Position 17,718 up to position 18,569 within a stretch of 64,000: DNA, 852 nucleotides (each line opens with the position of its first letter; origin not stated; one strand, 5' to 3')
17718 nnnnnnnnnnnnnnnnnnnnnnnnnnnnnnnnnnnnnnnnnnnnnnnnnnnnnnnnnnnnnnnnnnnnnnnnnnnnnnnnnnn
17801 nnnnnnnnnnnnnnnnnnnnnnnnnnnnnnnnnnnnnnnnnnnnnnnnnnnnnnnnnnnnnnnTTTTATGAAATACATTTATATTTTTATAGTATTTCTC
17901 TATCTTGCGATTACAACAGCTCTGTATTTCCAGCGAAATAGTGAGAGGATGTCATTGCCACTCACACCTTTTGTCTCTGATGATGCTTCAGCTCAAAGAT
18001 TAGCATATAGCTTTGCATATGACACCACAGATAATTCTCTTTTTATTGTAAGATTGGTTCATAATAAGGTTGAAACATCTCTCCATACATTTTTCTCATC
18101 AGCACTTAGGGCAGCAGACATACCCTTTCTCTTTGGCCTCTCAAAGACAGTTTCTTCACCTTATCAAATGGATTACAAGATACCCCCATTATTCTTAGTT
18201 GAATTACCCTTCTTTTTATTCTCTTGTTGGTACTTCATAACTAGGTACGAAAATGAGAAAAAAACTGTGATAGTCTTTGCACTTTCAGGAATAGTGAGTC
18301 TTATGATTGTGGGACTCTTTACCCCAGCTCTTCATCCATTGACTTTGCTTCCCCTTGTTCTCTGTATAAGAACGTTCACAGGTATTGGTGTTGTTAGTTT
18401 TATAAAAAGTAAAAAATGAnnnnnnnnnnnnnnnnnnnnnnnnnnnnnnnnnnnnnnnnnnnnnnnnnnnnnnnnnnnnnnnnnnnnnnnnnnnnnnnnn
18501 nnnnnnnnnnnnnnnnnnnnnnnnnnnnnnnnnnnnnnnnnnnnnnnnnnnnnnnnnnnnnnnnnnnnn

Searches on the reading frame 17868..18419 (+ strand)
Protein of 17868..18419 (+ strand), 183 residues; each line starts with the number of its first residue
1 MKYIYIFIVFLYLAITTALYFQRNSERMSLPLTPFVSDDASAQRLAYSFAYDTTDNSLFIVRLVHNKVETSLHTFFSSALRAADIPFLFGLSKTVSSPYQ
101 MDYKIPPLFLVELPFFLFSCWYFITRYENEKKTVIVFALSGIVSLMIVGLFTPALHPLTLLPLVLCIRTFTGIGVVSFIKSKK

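Call 4: search_protein_families(library=pfam, proteins=[window:17868-18419:+], max_evalue=0.01)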
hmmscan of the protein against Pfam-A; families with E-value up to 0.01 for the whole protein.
window:17868-18419:+ (183 aa): 0 families

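Call 6: search_protein_families(library=ncbifam, proteins=[window:17868-18419:+], max_evalue=0.01)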
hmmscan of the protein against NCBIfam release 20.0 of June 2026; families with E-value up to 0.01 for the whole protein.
window:17868-18419:+ (183 aa): 1 family
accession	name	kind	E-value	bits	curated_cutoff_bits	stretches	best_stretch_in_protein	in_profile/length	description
NF047440.1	LA3751_2_3_fam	subfamily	0.002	17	200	1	108-154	282-328/460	LA_3751/LA_3752 family putative glycosyltransferase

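Call 33: search_protein_families(library=pfam, proteins=[window:17868-18419:+], max_evalue=5)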
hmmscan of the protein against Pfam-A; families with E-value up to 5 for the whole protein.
window:17868-18419:+ (183 aa): 0 families
